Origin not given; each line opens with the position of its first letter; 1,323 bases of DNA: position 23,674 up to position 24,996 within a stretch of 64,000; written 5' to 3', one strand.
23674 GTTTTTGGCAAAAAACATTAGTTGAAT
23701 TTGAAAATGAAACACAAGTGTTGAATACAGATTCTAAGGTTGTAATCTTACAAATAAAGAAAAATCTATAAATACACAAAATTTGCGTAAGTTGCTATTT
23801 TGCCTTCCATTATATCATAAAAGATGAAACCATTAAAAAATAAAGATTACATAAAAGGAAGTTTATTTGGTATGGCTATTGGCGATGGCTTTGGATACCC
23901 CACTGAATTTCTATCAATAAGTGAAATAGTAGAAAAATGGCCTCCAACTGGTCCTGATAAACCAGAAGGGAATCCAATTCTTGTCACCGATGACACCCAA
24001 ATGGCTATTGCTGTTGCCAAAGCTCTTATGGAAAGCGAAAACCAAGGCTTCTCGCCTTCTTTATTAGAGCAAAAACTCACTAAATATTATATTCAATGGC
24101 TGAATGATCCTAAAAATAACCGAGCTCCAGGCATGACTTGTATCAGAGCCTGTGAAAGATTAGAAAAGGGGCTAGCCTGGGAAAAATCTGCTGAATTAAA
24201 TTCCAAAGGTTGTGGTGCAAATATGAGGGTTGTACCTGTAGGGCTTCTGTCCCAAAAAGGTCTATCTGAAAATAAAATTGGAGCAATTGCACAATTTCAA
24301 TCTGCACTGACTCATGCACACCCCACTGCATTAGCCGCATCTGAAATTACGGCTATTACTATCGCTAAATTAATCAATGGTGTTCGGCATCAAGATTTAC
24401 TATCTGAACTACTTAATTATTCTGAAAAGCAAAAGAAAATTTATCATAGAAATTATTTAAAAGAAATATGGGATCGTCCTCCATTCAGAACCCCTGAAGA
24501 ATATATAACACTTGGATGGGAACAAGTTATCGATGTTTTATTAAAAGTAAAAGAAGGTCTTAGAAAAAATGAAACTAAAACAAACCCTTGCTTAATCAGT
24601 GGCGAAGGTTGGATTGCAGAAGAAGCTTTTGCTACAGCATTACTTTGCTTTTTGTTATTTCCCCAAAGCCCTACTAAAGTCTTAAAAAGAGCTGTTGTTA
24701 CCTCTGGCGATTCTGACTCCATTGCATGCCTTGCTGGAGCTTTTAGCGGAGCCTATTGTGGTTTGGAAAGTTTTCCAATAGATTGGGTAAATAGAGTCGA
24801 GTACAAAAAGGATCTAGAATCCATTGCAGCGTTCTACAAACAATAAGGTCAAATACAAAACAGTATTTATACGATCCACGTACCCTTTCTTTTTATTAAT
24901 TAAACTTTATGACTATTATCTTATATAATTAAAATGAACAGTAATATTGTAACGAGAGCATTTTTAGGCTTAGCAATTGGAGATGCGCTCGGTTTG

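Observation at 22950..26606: Metallophosphoesterase followed by two tandem ADP-ribosylglycohydrolase paralogues and a Cys-motif membrane protein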

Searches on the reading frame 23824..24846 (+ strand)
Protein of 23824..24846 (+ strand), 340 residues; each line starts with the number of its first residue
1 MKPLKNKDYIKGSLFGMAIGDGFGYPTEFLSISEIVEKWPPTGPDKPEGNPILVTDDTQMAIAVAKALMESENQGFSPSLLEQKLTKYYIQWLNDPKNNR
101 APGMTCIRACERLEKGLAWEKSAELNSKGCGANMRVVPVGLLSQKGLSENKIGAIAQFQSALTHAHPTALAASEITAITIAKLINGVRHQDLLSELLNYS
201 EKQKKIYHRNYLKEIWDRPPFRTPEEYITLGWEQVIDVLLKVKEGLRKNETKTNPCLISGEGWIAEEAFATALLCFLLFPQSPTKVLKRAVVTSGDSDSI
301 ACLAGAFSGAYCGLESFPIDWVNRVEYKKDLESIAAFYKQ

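Call 3: search_protein_families(library=pfam, proteins=[window:23824-24846:+], max_evalue=0.01)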
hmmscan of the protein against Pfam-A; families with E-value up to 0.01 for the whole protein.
window:23824-24846:+ (340 aa): 1 family
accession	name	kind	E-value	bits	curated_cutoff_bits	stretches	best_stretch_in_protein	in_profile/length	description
PF03747.19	ADP_ribosyl_GH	-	2.5e-63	214.9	26.2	1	12-318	1-285/287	ADP-ribosylglycohydrolase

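Call 4: search_protein_families(library=ncbifam, proteins=[window:23824-24846:+], max_evalue=0.01)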
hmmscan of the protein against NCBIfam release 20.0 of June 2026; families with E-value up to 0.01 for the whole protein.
window:23824-24846:+ (340 aa): 2 families
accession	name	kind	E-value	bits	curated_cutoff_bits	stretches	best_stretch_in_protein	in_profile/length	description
NF041672.1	ADPriboarghdlase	equivalog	5.7e-23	81.2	490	2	5-197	65-254/361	ADP-ribosylarginine hydrolase Tri1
TIGR02662.1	dinitro_DRAG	equivalog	7.1e-23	81.2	337.05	2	11-209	6-198/287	ADP-ribosyl-[dinitrogen reductase] hydrolase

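Call 5: search_protein_families(library=padloc, proteins=[window:23824-24846:+], max_evalue=0.01)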
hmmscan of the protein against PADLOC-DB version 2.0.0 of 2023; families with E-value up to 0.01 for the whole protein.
window:23824-24846:+ (340 aa): 0 families

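Call 23: search_solved_structures(query=window:23824-24843:+, max_evalue=0.001, show_alignments=1)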
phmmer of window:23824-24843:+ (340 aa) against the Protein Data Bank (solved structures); distinct sequences matched with E-value up to 0.001: 21.
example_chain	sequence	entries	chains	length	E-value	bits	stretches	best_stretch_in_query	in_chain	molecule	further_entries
1t5j_A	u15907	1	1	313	1.5e-21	80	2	4-202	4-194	Hypothetical protein MJ1187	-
6dre_A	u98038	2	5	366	1.9e-15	59.9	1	7-191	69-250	ADP-ribosyl-(Dinitrogen reductase) hydrolase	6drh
6iux_A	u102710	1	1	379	8.2e-14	54.6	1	17-335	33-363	[Protein ADP-ribosylarginine] hydrolase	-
3hfw_A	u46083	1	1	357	8.4e-14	54.6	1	17-335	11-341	Protein ADP-ribosylarginine hydrolase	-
6g28_A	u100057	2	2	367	8.7e-14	54.5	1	17-335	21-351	[Protein ADP-ribosylarginine] hydrolase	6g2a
8za7_A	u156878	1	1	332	6.2e-13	51.7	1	13-334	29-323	Lmo0067 protein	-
2woe_A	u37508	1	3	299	8.7e-13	51.2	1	8-186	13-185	ADP-RIBOSYL-[DINITROGEN REDUCTASE] GLYCOHYDROLASE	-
2woc_A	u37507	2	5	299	2.2e-12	49.9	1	8-186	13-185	ADP-RIBOSYL-[DINITROGEN REDUCTASE] GLYCOHYDROLASE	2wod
2qty_A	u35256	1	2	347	9.9e-12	47.7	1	11-330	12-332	Poly(ADP-ribose) glycohydrolase ARH3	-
2cwc_A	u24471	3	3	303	1.1e-11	47.5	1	2-193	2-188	ADP-ribosylglycohydrolase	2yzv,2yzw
7akr_AAA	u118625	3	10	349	5.3e-11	45.4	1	10-331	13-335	ADP-ribose glycohydrolase ARH3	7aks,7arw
2g4k_A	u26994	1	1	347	6e-11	45.2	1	10-331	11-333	ADP-ribosylhydrolase 3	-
5zqy_A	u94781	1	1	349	6.5e-11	45.1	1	10-331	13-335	Poly(ADP-ribose) glycohydrolase ARH3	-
2foz_A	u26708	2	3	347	6.5e-11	45.1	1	10-331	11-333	ADP-ribosylhydrolase like 2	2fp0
9rfd_A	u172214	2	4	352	6.6e-11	45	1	10-331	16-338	ADP-ribosylhydrolase ARH3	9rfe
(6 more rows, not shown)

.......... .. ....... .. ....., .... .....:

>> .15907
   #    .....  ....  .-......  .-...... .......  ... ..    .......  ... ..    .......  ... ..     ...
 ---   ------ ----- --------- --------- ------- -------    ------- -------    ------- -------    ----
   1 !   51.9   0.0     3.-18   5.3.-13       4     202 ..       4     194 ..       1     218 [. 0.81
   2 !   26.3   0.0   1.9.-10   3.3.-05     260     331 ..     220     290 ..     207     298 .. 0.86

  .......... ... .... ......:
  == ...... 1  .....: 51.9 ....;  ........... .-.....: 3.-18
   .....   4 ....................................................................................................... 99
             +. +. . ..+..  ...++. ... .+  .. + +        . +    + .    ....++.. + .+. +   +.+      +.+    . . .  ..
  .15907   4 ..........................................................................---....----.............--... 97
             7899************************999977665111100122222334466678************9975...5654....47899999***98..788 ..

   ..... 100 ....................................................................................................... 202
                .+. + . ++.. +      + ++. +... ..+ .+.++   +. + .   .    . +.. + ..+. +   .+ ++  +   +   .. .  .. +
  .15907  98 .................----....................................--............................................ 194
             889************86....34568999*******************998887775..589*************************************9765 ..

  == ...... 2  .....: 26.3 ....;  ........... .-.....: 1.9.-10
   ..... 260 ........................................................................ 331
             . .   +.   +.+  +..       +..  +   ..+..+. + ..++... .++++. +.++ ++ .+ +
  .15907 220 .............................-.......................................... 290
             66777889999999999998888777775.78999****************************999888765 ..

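Call 25: find_homologous_proteins(query=window:23824-24843:+, max_evalue=1e-20)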
Query window:23824-24843:+ (340 aa): 5807 proteins with E <= 1e-20 among 8000 candidates; the best 120 are listed.
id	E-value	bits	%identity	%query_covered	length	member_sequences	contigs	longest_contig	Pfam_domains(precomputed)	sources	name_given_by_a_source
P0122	6.9e-229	777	100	100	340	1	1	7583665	PF03747.20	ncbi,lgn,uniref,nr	ncbi:ADP-ribosylglycohydrolase family protein [Aureispira anguillae]|uniref:ADP-ribosylglycohydrolas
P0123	2.9e-172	590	74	99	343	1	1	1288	PF03747.20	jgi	jgi:ADP-ribosylglycohydrolase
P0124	2.5e-169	581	73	99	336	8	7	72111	PF03747.20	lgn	-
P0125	1.9e-164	565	72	99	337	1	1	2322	PF03747.20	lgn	-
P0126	8.1e-163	559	72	98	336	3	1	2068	PF03747.20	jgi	jgi:ADP-ribosylglycohydrolase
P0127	8.4e-163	559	72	98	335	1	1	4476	PF03747.20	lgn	-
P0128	3.6e-160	551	71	98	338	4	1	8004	PF03747.20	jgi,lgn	jgi:ADP-ribosylglycohydrolase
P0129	1.2e-158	546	70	98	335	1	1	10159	PF03747.20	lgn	-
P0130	5.1e-158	544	71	98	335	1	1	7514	PF03747.20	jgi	jgi:ADP-ribosylglycohydrolase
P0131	1.1e-153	529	68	97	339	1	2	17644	PF03747.20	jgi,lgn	-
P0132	2.3e-148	512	67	97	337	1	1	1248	PF03747.20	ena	-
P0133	1.0e-146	506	66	97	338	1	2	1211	PF03747.20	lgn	-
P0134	4.7e-146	504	64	99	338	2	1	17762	PF03747.20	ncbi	ncbi:MAG: ADP-ribosylglycohydrolase family protein [Bacteroidota bacterium]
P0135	2.2e-145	502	64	97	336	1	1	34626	PF03747.20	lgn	-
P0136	7.6e-143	494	64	97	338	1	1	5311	PF03747.20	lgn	-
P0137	5.0e-139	481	61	98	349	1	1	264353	PF03747.20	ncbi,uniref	ncbi:ADP-ribosylglycohydrolase family protein [Rapidithrix thailandica]|uniref:ADP-ribosylglycohydro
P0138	1.7e-138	479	61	97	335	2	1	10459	PF03747.20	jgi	-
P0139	3.3e-136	472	60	97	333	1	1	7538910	PF03747.20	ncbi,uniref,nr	ncbi:ADP-ribosylglycohydrolase family protein [Pontibacter sp. G13]|uniref:ADP-ribosylglycohydrolase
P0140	1.3e-132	460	60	99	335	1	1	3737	PF03747.20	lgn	-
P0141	5.0e-128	445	59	98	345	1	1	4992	PF03747.20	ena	-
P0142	1.6e-127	443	58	97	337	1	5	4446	PF03747.20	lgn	-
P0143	1.3e-126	440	58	97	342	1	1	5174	PF03747.20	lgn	-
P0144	4.6e-126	438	55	99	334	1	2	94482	PF03747.20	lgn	-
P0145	1.1e-124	434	56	99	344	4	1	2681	PF03747.20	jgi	-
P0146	1.2e-124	434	55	98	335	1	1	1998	PF03747.20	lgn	-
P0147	2.6e-123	429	57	98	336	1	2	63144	PF03747.20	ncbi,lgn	-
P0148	3.7e-122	426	55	97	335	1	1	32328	PF03747.20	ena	-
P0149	2.4e-121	423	58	97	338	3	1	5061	PF03747.20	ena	-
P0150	2.0e-120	420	58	97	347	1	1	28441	PF03747.20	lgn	-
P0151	2.1e-119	417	54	98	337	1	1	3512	PF03747.20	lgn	-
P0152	3.7e-119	416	54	98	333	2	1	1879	PF03747.20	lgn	-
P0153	1.1e-118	414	55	96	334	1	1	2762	PF03747.20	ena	-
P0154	1.7e-118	414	56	99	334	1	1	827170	PF03747.20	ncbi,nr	ncbi:hypothetical protein BKI52_22140 [marine bacterium AO1-C]|nr:hypothetical protein BKI52_22140 [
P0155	1.8e-118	414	55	98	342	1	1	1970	PF03747.20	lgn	-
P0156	1.8e-118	414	55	99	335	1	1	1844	PF03747.20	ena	-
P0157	2.3e-118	413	56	97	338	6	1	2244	PF03747.20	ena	-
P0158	2.6e-118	413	54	98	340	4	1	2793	PF03747.20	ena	-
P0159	6.8e-118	412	56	98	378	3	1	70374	PF03747.20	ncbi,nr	ncbi:MAG TPA: hypothetical protein DCS93_38630 [Microscillaceae bacterium]|nr:hypothetical protein [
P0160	8.2e-118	411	54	95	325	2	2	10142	PF03747.20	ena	-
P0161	8.6e-118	411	53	99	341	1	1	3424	PF03747.20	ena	-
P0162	1.1e-117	411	54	97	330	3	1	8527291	PF03747.20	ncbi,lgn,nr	ncbi:ADP-ribosylation/crystallin J1 [Calothrix brevissima NIES-22]|nr:ADP-ribosylation/crystallin J1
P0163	3.2e-117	409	57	96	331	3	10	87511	PF03747.20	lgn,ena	-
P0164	3.3e-117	409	53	99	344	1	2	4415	PF03747.20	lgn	-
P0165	4.6e-117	409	55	97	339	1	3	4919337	PF03747.20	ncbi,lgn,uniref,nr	ncbi:ADP-ribosylglycohydrolase [Bernardetia litoralis DSM 6794]|uniref:ADP-ribosylglycohydrolase n=1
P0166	6.9e-117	408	56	97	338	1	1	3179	PF03747.20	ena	-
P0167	1.4e-116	407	57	95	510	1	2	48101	PF03747.20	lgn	-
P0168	2.1e-116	407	53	96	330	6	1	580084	PF03747.20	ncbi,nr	ncbi:hypothetical protein BV378_24080 [Nostoc sp. RF31YmG]|nr:hypothetical protein BV378_24080 [Nost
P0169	3.6e-116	406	52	99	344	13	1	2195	PF03747.20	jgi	jgi:ADP-ribosylglycohydrolase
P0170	4.1e-116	406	56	97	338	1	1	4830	PF03747.20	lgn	-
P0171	1.4e-115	404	54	97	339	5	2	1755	PF03747.20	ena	-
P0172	1.7e-115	404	56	96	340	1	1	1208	PF03747.20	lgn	-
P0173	2.5e-115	403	54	96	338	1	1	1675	PF03747.20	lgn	-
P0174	2.7e-115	403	54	97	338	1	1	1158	PF03747.20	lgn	-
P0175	6.3e-115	402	53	97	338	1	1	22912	PF03747.20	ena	-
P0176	8.1e-115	402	54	98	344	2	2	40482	PF03747.20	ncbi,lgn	-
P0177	9.6e-115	401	55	97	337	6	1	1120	PF03747.20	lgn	-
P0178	1.8e-114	400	55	96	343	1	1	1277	PF03747.20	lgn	-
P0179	2.2e-114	400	52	100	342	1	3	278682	PF03747.20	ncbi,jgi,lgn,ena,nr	ncbi:MAG TPA: ADP-ribosylglycohydrolase family protein [Ktedonobacteraceae bacterium]|nr:ADP-ribosyl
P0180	3.0e-114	400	56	97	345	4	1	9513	PF03747.20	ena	-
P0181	3.1e-114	400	72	69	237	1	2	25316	PF03747.20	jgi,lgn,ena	-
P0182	4.2e-114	399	56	96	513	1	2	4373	PF03747.20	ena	-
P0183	5.2e-114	399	52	96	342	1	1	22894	PF03747.20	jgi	jgi:ADP-ribosylglycohydrolase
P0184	1.1e-113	398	52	97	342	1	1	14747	PF03747.20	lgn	-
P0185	1.4e-113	397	53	97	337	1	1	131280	PF03747.20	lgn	-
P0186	1.9e-113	397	56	95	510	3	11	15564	PF03747.20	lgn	-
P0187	2.4e-113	397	53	97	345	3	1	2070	PF03747.20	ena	-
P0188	2.6e-113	397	52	98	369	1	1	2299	PF03747.20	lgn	-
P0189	2.7e-113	397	53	99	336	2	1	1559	PF03747.20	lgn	-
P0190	4.5e-113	396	52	97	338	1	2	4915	PF03747.20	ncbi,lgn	-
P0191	7.5e-113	395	53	96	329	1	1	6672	PF03747.20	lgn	-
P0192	8.0e-113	395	55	96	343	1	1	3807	PF03747.20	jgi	jgi:ADP-ribosylglycohydrolase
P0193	8.2e-113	395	51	98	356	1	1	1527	PF03747.20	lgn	-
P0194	8.8e-113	395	54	94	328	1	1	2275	PF03747.20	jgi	-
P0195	1.3e-112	394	54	93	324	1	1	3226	PF03747.20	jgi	jgi:ADP-ribosylglycohydrolase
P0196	1.3e-112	394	51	100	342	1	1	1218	PF03747.20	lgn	-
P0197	1.5e-112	394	53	97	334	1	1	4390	PF03747.20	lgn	-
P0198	1.5e-112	394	52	99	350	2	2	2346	PF03747.20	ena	-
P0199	1.7e-112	394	53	97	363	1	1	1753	PF03747.20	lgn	-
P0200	2.2e-112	394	52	96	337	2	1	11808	PF03747.20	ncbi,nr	ncbi:MAG TPA: ADP-ribosylglycohydrolase family protein [Ktedonobacteraceae bacterium]|nr:ADP-ribosyl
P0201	2.6e-112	393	52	96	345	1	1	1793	PF03747.20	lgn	-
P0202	3.2e-112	393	52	98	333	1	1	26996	PF03747.20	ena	-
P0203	3.4e-112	393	52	97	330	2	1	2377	PF03747.20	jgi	jgi:ADP-ribosylglycohydrolase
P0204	4.4e-112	393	52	97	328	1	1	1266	PF03747.20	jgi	jgi:ADP-ribosylglycohydrolase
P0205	4.4e-112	393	53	96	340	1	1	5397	PF03747.20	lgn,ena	-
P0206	4.8e-112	392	52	96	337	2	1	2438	PF03747.20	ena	-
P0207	6.1e-112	392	53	97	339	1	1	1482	PF03747.20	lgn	-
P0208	6.3e-112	392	52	96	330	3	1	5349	PF03747.20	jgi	jgi:ADP-ribosylglycohydrolase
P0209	7.2e-112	392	51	96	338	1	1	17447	PF03747.20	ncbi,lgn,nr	ncbi:MAG: ADP-ribosylglycohydrolase family protein [Rubrivivax sp.]|nr:ADP-ribosylglycohydrolase fam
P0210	7.4e-112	392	53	96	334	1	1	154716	PF03747.20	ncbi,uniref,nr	ncbi:ADP-ribosylglycohydrolase family protein [Nostoc sp. CENA67]|uniref:ADP-ribosylglycohydrolase f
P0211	9.2e-112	391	52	96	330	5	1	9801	PF03747.20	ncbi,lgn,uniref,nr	ncbi:hypothetical protein BV372_06950 [Nostoc sp. T09]|uniref:ADP-ribosylglycohydrolase family prote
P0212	9.3e-112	391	53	97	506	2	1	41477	PF03747.20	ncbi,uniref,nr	ncbi:ADP-ribosylglycohydrolase family protein [uncultured Microscilla sp.]|uniref:ADP-ribosylglycohy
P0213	1.0e-111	391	53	97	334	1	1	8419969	PF03747.20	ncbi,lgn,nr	ncbi:ADP-ribosylglycohydrolase [Nostoc sp. NIES-4103]|nr:ADP-ribosylglycohydrolase [Nostoc sp. NIES-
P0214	1.0e-111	391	52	97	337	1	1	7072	PF03747.20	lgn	-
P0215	1.1e-111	391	53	98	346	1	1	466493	PF03747.20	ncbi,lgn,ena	-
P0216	1.1e-111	391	52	97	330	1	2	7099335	PF03747.20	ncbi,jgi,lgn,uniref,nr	ncbi:MAG: ADP-ribosylglycohydrolase family protein [Mojavia pulchra JT2-VF2]|jgi:ADP-ribosylglycohyd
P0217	1.2e-111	391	54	96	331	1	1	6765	PF03747.20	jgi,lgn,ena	-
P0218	1.3e-111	391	52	98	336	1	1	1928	PF03747.20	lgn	-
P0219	1.5e-111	391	53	97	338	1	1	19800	PF03747.20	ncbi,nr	ncbi:MAG: ADP-ribosylglycohydrolase family protein [Bacteroidia bacterium]|nr:ADP-ribosylglycohydrol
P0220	1.6e-111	391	52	95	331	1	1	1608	PF03747.20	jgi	jgi:ADP-ribosylglycohydrolase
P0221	1.9e-111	390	53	95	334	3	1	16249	PF03747.20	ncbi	ncbi:MAG: ADP-ribosylglycohydrolase family protein, partial [Pyrinomonadaceae bacterium]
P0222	2.2e-111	390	51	99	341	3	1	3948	PF03747.20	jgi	-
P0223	2.4e-111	390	51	98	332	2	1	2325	PF03747.20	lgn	-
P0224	2.6e-111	390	52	97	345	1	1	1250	PF03747.20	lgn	-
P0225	2.7e-111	390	51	99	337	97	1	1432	PF03747.20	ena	-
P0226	3.3e-111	390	52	98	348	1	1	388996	PF03747.20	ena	-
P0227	3.5e-111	390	52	98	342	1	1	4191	PF03747.20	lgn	-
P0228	4.0e-111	389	51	98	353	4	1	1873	PF03747.20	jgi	jgi:ADP-ribosylglycohydrolase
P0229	4.9e-111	389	52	96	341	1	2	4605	PF03747.20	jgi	jgi:ADP-ribosylglycohydrolase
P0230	6.4e-111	389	52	95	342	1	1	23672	PF03747.20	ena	-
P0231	6.6e-111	389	51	98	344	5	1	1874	PF03747.20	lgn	-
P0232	7.3e-111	389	53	96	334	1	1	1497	PF03747.20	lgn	-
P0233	8.9e-111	388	51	96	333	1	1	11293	PF03747.20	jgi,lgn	jgi:ADP-ribosylglycohydrolase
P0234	1.1e-110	388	50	96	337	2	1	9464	PF03747.20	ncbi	ncbi:MAG TPA: ADP-ribosylglycohydrolase family protein [Ktedonobacteraceae bacterium]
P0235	1.1e-110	388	52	96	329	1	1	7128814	PF03747.20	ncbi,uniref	ncbi:ADP-ribosylglycohydrolase family protein [Aliinostoc sp. HNIBRCY26]|uniref:ADP-ribosylglycohydr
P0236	1.2e-110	388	54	97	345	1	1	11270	PF03747.20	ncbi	ncbi:MAG: ADP-ribosylglycohydrolase family protein [Bacteroidota bacterium]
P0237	1.2e-110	388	53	96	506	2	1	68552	PF03747.20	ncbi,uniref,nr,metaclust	ncbi:ADP-ribosylglycohydrolase family protein [Microscilla marina]|uniref:Putative ADP-ribosylglycoh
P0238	1.4e-110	388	52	96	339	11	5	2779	PF03747.20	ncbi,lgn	-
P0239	1.4e-110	388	51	96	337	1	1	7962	PF03747.20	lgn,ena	-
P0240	1.5e-110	388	52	96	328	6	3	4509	PF03747.20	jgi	jgi:ADP-ribosylglycohydrolase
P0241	1.5e-110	388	50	98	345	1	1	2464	PF03747.20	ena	-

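Call 27: find_encoding_contigs(protein=P0124, flank=8000, max_places=4)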
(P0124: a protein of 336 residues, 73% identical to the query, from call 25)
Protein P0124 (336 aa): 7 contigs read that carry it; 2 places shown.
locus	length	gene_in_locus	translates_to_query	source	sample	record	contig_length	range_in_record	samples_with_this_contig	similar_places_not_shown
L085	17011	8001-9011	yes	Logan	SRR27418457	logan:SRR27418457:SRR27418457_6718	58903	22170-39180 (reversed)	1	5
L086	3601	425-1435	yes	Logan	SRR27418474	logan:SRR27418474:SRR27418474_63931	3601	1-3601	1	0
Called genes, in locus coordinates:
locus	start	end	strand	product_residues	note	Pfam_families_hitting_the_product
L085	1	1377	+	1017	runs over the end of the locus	PF24885:TPR_NPHP3, PF13424:TPR_12, PF24885:TPR_NPHP3, PF24885:TPR_NPHP3, PF13374:TPR_10, PF13424:TPR_12, PF24885:TPR_NPHP3, PF13374:TPR_10, +12 more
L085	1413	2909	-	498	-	PF00474:SSF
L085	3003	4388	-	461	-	PF00282:Pyridoxal_deC, PF01212:Beta_elim_lyase (weak), PF00266:Aminotran_5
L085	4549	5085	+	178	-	PF05995:CDO_I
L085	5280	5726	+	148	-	PF13412:HTH_24, PF01037:AsnC_trans_reg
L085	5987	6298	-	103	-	PF08803:ydhR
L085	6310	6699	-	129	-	PF26941:DUF8292 (weak)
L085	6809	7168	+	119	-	PF01638:HxlR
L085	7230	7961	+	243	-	-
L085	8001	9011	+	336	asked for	PF03747:ADP_ribosyl_GH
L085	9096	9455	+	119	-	-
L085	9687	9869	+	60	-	-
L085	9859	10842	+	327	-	-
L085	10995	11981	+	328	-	PF18288:FAA_hydro_N_2, PF01557:FAA_hydrolase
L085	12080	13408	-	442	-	PF00173:Cyt-b5, PF00487:FA_desaturase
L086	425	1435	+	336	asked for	PF03747:ADP_ribosyl_GH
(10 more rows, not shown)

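Call 28: find_encoding_contigs(protein=P0137, flank=8000, max_places=2)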
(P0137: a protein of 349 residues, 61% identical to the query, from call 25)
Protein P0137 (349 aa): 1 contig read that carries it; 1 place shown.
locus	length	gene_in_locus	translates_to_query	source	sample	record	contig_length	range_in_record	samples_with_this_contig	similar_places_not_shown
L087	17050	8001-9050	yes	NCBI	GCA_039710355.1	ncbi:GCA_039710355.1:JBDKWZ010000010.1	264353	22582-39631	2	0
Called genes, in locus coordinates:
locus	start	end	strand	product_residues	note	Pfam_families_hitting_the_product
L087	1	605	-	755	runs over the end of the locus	PF21544:PorZ_N_b_propeller, PF07494:Reg_prop (faint)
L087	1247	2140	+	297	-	PF01063:Aminotran_4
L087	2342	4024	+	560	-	PF00920:ILVD_EDD_N, PF24877:ILV_EDD_C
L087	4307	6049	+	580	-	PF02776:TPP_enzyme_N, PF00205:TPP_enzyme_M, PF02775:TPP_enzyme_C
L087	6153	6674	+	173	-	PF01842:ACT, PF22629:ACT_AHAS_ss, PF13710:ACT_5 (weak), PF10369:ALS_ss_C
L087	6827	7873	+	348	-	PF07991:KARI_N, PF01450:KARI_C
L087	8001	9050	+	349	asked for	PF03747:ADP_ribosyl_GH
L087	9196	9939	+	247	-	PF01936:NYN, PF12872:OST-HTH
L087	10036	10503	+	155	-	PF00578:AhpC-TSA, PF08534:Redoxin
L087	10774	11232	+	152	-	PF06445:GyrI-like, PF14526:Cass2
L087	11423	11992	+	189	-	PF00440:TetR_N, PF16925:TetR_C_13, PF21993:TetR_C_13_2 (weak)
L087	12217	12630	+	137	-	PF07080:DUF1348, PF14534:DUF4440 (weak), PF12680:SnoaL_2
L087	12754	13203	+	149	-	PF07609:DUF1572, PF12867:DinB_2, PF05163:DinB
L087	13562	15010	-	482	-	PF02321:OEP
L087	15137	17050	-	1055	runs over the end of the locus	PF00873:ACR_tran, PF03176:MMPL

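Call 29: find_encoding_contigs(protein=P0165, flank=8000, max_places=2)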
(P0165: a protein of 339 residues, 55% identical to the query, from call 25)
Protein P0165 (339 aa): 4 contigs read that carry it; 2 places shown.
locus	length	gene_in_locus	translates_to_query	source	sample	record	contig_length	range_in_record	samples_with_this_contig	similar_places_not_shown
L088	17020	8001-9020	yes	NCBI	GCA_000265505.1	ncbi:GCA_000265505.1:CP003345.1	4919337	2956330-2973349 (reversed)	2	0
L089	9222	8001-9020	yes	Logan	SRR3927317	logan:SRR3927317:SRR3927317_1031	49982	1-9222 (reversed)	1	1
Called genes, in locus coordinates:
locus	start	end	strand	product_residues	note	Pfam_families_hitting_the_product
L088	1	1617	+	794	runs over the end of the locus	PF07696:7TMR-DISMED2, PF07695:7TMR-DISM_7TM, PF00989:PAS (weak), PF08448:PAS_4, PF00512:HisKA (weak), PF02518:HATPase_c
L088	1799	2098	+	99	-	PF02482:Ribosomal_S30AE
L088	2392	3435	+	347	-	PF11551:Omp28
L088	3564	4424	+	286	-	-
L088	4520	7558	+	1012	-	PF13476:AAA_23, PF13558:SbcC_Walker_B (weak)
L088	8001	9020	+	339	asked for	PF03747:ADP_ribosyl_GH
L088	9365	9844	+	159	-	-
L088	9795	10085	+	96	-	-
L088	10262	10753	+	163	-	-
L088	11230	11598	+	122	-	-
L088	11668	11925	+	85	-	-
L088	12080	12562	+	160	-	-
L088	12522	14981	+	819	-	PF05572:Peptidase_M43 (faint), PF18962:Por_Secre_tail (weak)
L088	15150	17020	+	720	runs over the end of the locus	PF03571:Peptidase_M49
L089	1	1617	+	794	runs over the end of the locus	PF07696:7TMR-DISMED2, PF07695:7TMR-DISM_7TM, PF00989:PAS (weak), PF08448:PAS_4, PF00512:HisKA (weak), PF02518:HATPase_c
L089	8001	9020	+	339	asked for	PF03747:ADP_ribosyl_GH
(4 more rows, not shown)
